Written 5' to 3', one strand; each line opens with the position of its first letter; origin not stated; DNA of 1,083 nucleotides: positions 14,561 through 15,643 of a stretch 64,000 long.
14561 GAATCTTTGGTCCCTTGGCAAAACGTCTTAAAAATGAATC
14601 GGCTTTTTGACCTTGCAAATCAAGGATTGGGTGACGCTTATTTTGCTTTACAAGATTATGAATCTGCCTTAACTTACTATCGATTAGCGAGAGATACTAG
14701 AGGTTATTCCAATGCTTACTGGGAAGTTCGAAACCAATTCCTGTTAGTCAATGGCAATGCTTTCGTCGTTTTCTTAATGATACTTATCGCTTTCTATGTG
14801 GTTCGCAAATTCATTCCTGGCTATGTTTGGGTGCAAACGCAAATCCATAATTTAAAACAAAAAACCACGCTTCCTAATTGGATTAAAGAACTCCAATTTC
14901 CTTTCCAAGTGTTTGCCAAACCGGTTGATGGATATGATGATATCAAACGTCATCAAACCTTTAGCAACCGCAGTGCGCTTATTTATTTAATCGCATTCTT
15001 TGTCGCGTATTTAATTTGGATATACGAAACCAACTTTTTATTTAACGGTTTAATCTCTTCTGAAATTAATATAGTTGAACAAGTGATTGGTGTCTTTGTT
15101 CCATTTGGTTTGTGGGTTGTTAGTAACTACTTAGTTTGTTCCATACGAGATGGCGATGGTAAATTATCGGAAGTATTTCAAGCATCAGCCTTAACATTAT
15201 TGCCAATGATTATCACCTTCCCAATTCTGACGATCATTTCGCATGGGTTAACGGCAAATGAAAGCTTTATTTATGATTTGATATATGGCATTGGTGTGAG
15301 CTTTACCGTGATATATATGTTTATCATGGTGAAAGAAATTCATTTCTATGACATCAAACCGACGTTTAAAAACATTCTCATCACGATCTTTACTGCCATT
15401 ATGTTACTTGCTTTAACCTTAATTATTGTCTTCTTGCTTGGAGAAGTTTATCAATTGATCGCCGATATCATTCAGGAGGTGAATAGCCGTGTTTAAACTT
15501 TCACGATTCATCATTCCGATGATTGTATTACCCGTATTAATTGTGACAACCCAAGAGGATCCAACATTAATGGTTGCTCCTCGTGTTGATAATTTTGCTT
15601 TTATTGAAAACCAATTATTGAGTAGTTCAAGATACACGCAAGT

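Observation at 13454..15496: Extracellular NHL-propeller plus TPR fused to a polytopic Yip1-like domain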

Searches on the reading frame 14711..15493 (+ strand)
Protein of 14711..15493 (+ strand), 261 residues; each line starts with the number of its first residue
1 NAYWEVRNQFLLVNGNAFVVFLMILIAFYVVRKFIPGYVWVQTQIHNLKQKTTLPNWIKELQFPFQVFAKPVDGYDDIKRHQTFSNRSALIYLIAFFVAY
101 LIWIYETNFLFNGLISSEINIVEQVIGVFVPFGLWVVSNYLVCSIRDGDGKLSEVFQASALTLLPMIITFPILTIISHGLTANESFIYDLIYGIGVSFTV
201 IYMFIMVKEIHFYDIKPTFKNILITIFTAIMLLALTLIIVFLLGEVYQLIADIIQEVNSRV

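Call 18: search_protein_representatives(protein=window:14711-15493:+)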
Query: 261 residues. Proteins with E-value up to 0.001 (for the whole library): 1266; up to 1e-10: 639; up to 1e-30: 13. The best 150 are listed.
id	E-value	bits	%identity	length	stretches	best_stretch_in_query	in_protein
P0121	1.1e-80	287.5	55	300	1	1-259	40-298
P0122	3.1e-55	204.1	83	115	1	101-215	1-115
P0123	1.3e-46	175.8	40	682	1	2-260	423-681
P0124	1.3e-42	162.7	53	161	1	102-261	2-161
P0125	1.1e-40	156.4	43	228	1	54-261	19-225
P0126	1.3e-37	146.3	37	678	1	2-260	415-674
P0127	4.6e-37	144.5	41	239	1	90-258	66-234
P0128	5.5e-35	137.7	35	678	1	2-261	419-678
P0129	3.7e-34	135.0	33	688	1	1-261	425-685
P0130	1.5e-33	133.0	31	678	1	1-260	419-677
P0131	4.7e-33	131.4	29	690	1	1-259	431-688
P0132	1.1e-31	126.9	35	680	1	2-256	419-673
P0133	1.7e-31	126.3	31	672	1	2-257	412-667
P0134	7.2e-30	120.9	34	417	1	2-258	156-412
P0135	1.3e-29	120.2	31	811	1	2-256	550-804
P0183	1.9e-23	99.9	25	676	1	2-260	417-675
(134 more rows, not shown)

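Call 26: find_homologous_proteins(query=P0183)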
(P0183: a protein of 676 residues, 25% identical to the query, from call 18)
Query P0183 (676 aa): 154 proteins with E <= 0.001 among 8000 candidates; the best 120 are listed.
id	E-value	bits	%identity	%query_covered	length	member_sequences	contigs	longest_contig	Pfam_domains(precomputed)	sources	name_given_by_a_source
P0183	0.0e+0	1502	100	100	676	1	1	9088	PF04893.23,PF01436.28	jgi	-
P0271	0.0e+0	1019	69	96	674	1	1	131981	PF04893.23,PF01436.28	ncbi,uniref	ncbi:YIP1 family protein [Cohnella hongkongensis]|uniref:YIP1 family protein n=1 Tax=Cohnella hongko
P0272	0.0e+0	1017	68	98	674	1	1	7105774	PF04893.23,PF01436.28,PF25021.2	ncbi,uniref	ncbi:YIP1 family protein [Paenibacillaceae bacterium WGS1546]|uniref:YIP1 family protein n=1 Tax=Coh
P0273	1.6e-295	1000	65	100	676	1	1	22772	PF04893.23,PF01436.28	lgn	-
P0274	2.9e-293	992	65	100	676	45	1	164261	PF04893.23,PF01436.28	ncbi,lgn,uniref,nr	ncbi:Yip1 domain-containing protein [Paenibacillus sp. cl141a]|uniref:YIP1 family protein n=1 Tax=Pa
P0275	1.4e-291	987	65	100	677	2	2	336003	PF04893.23,PF01436.28,PF08450.19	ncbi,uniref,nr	ncbi:YIP1 family protein [Paenibacillus thermotolerans]|uniref:YIP1 family protein n=1 Tax=Paenibaci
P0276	4.0e-283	959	64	100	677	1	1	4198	PF04893.23,PF01436.28,PF08450.19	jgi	jgi:sugar lactone lactonase YvrE/uncharacterized membrane protein YbhN (UPF0104 family)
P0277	1.0e-278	944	65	95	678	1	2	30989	PF04893.23,PF01436.28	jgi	jgi:DNA-binding beta-propeller fold protein YncE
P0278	6.4e-278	942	64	98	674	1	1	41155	PF04893.23,PF01436.28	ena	-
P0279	1.4e-276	937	63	96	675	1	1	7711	PF04893.23,PF01436.28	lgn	-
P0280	1.2e-273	928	61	100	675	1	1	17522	PF04893.23,PF01436.28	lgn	-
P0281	1.3e-270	918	62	99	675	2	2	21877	PF04893.23,PF01436.28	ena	-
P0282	1.5e-270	917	62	100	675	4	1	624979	PF04893.23,PF01436.28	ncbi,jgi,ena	-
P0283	1.5e-267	907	61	98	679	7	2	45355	PF04893.23,PF01436.28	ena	-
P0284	2.5e-264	897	63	98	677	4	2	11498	PF04893.23,PF01436.28,PF06739.18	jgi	-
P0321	3.9e-155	536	39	99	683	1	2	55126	PF04893.23,PF01436.28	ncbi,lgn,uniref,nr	ncbi:YIP1 family protein [Mahella sp.]|uniref:YIP1 family protein n=1 Tax=Mahella sp. TaxID=2798721 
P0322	1.7e-154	534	39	98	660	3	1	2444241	PF04893.23,PF01436.28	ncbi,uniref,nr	ncbi:YIP1 family protein [Marinitoga aeolica]|uniref:NHL repeat-containing protein n=1 Tax=Marinitog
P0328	2.3e-152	527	41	96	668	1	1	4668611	PF04893.23,PF01436.28,PF08450.19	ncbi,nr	ncbi:MAG: hypothetical protein KatS3mg053_1138 [Candidatus Roseilinea sp.]|nr:MAG: hypothetical prot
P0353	4.0e-144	500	39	100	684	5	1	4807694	PF04893.23,PF00515.35,PF01436.28,PF07719.24,PF08450.19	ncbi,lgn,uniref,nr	ncbi:YIP1 family protein [Fictibacillus enclensis]|uniref:YIP1 family protein n=1 Tax=Fictibacillus 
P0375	1.2e-119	419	36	99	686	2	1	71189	PF04893.23,PF01436.28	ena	-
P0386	7.7e-104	367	35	98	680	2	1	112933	-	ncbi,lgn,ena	-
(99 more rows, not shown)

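Call 27: find_encoding_contigs(protein=P0272, flank=10000, max_places=1)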
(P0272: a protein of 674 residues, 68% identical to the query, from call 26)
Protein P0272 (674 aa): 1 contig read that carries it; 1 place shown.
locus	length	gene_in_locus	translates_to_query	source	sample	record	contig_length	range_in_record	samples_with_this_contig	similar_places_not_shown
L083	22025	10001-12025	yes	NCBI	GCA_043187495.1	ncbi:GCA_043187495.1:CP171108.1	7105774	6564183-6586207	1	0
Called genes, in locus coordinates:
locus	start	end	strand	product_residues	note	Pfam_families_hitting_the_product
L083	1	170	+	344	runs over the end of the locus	PF01012:ETF, PF00766:ETF_alpha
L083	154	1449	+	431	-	PF00890:FAD_binding_2 (weak), PF01266:DAO, PF01494:FAD_binding_3, PF01946:Thi4, PF03486:HI0933_like, PF07992:Pyr_redox_2, PF12831:FAD_oxidored, PF26311:ETF-QO_FixC_C, +3 more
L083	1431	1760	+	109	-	PF05187:Fer4_ETF_QO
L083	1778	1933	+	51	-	-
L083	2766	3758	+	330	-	PF00356:LacI, PF00532:Peripla_BP_1, PF13407:Peripla_BP_4, PF13377:Peripla_BP_3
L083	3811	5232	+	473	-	PF01547:SBP_bac_1, PF13416:SBP_bac_8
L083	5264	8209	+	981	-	PF01547:SBP_bac_1, PF13416:SBP_bac_8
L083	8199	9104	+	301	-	PF00528:BPD_transp_1 (faint)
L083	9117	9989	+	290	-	PF00528:BPD_transp_1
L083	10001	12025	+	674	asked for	PF01436:NHL (faint), PF25021:TEN_NHL (faint), PF04893:Yip1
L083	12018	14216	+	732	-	PF18952:DUF5696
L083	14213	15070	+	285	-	PF00528:BPD_transp_1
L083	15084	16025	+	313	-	PF00528:BPD_transp_1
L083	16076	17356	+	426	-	-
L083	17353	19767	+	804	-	PF01301:Glyco_hydro_35, PF02449:Glyco_hydro_42, PF22369:GLMA_2nd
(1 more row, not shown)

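Call 28: find_encoding_contigs(protein=P0322, flank=10000, max_places=1)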
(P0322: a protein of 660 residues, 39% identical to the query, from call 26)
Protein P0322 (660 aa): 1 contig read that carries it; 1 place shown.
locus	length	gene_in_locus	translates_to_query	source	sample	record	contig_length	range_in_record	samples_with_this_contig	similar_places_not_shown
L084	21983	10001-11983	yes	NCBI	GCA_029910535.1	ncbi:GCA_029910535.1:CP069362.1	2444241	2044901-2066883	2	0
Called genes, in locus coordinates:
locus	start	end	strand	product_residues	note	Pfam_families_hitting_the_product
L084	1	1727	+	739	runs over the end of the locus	PF01301:Glyco_hydro_35, PF02449:Glyco_hydro_42, PF22369:GLMA_2nd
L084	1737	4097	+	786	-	PF06165:GH94_b-supersand, PF17167:Glyco_hydro_94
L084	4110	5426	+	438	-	PF01547:SBP_bac_1, PF13416:SBP_bac_8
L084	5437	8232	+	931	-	PF01547:SBP_bac_1, PF13416:SBP_bac_8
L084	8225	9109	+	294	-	PF00528:BPD_transp_1 (weak)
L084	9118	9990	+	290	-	PF00528:BPD_transp_1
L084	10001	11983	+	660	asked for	PF01436:NHL (faint), PF04893:Yip1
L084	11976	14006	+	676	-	PF18952:DUF5696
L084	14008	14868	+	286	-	PF00528:BPD_transp_1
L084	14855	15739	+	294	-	PF00528:BPD_transp_1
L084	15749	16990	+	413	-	PF10091:Glycoamylase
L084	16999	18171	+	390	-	PF10091:Glycoamylase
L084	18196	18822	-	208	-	PF01712:dNK, PF13238:AAA_18 (weak), PF13671:AAA_33 (faint), PF02223:Thymidylate_kin (faint)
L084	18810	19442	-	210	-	PF01712:dNK, PF02223:Thymidylate_kin (weak)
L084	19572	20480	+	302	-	PF09752:ABHD18 (weak), PF00561:Abhydrolase_1 (weak), PF12146:Hydrolase_4 (faint)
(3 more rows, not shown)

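Call 29: find_encoding_contigs(protein=P0328, flank=10000, max_places=1)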
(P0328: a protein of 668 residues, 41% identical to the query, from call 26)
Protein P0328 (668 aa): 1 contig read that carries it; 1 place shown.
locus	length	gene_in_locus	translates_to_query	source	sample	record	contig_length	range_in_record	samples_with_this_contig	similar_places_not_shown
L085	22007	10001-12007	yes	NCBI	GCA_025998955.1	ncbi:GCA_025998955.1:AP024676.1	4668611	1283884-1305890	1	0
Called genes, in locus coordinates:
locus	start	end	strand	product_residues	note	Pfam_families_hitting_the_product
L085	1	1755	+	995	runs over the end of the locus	PF16586:DUF5060 (faint)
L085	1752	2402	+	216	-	PF00702:Hydrolase, PF13419:HAD_2, PF13242:Hydrolase_like (weak)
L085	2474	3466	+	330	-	PF04018:VCA0040-like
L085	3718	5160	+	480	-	PF01547:SBP_bac_1, PF13416:SBP_bac_8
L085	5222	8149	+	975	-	PF01547:SBP_bac_1, PF13416:SBP_bac_8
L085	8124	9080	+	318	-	PF00528:BPD_transp_1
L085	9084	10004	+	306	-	PF00528:BPD_transp_1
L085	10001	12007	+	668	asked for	PF08450:SGL (faint), PF01436:NHL (faint), PF04893:Yip1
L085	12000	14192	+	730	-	PF18952:DUF5696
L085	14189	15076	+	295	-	PF00528:BPD_transp_1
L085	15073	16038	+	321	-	PF00528:BPD_transp_1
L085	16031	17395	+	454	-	PF10091:Glycoamylase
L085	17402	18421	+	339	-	PF00356:LacI, PF00532:Peripla_BP_1, PF13407:Peripla_BP_4 (weak), PF13377:Peripla_BP_3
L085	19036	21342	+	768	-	PF01301:Glyco_hydro_35, PF02449:Glyco_hydro_42, PF22369:GLMA_2nd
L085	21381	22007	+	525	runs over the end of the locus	PF00875:DNA_photolyase, PF03441:FAD_binding_7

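Call 30: find_encoding_contigs(protein=P0353, flank=10000, max_places=1)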
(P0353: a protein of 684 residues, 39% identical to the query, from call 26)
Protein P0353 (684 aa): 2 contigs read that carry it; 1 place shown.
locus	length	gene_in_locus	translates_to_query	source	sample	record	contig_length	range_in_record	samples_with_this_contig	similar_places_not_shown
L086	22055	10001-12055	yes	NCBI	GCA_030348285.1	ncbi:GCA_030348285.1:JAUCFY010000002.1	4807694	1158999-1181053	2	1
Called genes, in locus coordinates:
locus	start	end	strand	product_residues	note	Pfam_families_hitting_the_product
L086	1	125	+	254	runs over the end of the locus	PF01261:AP_endonuc_2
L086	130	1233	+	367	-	PF01408:GFO_IDH_MocA, PF02894:GFO_IDH_MocA_C, PF22725:GFO_IDH_MocA_C3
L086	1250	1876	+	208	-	PF04854:DUF624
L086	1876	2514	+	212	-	PF00756:Esterase (weak), PF10503:Esterase_PHB (faint), PF00561:Abhydrolase_1 (faint), PF12146:Hydrolase_4 (faint), PF12697:Abhydrolase_6 (faint), PF02230:Abhydrolase_2, PF01738:DLH, PF00326:Peptidase_S9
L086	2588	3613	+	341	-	PF00356:LacI, PF00532:Peripla_BP_1, PF13407:Peripla_BP_4, PF13377:Peripla_BP_3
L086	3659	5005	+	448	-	PF01547:SBP_bac_1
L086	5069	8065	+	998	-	PF01547:SBP_bac_1, PF13416:SBP_bac_8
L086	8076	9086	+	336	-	PF00528:BPD_transp_1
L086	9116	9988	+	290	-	PF00528:BPD_transp_1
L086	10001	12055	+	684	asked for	PF08450:SGL (faint), PF01436:NHL (faint), PF00515:TPR_1 (faint), PF07719:TPR_2 (faint), PF04893:Yip1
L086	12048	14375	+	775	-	PF18952:DUF5696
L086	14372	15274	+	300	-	PF00528:BPD_transp_1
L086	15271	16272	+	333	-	PF00528:BPD_transp_1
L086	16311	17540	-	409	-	PF10091:Glycoamylase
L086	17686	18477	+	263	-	PF00106:adh_short, PF08659:KR, PF13561:adh_short_C2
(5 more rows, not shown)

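Call 53: find_encoding_contigs(protein=P0386, flank=10000, max_places=1)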
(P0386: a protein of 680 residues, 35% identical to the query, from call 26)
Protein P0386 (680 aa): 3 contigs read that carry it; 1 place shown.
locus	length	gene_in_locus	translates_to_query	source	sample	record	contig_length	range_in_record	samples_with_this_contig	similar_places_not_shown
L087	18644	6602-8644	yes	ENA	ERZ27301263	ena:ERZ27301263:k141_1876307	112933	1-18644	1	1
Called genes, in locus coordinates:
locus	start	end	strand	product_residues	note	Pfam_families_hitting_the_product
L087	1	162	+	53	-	?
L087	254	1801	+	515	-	-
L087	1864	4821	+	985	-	PF16990:CBM_35 (faint), PF01547:SBP_bac_1, PF13416:SBP_bac_8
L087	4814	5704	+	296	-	PF00528:BPD_transp_1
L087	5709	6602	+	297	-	PF00528:BPD_transp_1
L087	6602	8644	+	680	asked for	-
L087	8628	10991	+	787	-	PF18952:DUF5696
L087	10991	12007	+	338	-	PF00528:BPD_transp_1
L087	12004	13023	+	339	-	PF00528:BPD_transp_1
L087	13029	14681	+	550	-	-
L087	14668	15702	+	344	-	PF00356:LacI, PF00532:Peripla_BP_1, PF13407:Peripla_BP_4, PF13377:Peripla_BP_3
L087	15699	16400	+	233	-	PF00722:Glyco_hydro_16, PF26113:GH16_XgeA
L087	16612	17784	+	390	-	PF00155:Aminotran_1_2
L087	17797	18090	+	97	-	PF00708:Acylphosphatase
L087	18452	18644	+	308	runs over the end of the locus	PF00528:BPD_transp_1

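Call 54: find_encoding_contigs(protein=P0321, flank=10000, max_places=1)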
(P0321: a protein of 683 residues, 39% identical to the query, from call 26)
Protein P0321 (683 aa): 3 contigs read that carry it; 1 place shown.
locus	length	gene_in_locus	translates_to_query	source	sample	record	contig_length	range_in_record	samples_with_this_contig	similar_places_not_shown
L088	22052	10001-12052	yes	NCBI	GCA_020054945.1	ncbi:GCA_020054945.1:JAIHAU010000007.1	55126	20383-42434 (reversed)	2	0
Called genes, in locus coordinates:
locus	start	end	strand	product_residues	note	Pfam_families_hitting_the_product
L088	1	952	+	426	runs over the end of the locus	-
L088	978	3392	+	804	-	PF01301:Glyco_hydro_35, PF02449:Glyco_hydro_42, PF22369:GLMA_2nd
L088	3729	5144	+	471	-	PF01547:SBP_bac_1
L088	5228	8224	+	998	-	PF01547:SBP_bac_1, PF13416:SBP_bac_8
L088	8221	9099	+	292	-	PF00528:BPD_transp_1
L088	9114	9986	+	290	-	PF00528:BPD_transp_1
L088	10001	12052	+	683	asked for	PF01436:NHL (weak), PF04893:Yip1 (weak)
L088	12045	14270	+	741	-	PF18952:DUF5696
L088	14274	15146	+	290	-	PF00528:BPD_transp_1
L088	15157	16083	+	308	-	PF00528:BPD_transp_1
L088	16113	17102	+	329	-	PF00356:LacI, PF00532:Peripla_BP_1, PF13407:Peripla_BP_4, PF13377:Peripla_BP_3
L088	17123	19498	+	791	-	PF06165:GH94_b-supersand, PF17167:Glyco_hydro_94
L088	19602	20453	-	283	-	PF00248:Aldo_ket_red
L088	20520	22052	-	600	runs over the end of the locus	PF00070:Pyr_redox (faint), PF07992:Pyr_redox_2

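Call 55: find_encoding_contigs(protein=P0375, flank=10000, max_places=1)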
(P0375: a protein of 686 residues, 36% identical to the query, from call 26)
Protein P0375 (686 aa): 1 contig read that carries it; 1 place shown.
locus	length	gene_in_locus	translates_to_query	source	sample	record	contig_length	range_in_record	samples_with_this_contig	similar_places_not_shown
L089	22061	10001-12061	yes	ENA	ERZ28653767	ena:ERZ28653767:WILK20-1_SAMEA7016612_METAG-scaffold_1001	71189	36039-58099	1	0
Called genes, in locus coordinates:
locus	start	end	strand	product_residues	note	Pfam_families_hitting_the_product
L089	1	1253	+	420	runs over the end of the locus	PF13416:SBP_bac_8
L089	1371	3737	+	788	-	PF06165:GH94_b-supersand, PF17167:Glyco_hydro_94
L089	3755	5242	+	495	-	PF01547:SBP_bac_1, PF13416:SBP_bac_8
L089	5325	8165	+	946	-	PF01547:SBP_bac_1, PF13416:SBP_bac_8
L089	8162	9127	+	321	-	PF00528:BPD_transp_1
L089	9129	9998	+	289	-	PF00528:BPD_transp_1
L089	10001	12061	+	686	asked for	PF01436:NHL (faint), PF04893:Yip1 (weak)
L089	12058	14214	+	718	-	PF18952:DUF5696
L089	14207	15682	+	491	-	PF00528:BPD_transp_1 (weak)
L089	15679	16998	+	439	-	PF00528:BPD_transp_1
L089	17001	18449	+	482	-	PF10091:Glycoamylase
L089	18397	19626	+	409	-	PF10091:Glycoamylase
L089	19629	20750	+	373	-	PF00005:ABC_tran, PF02463:SMC_N (weak), PF13304:AAA_21 (faint), PF17912:OB_MalK (weak), PF08402:TOBE_2 (weak)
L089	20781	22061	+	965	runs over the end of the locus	-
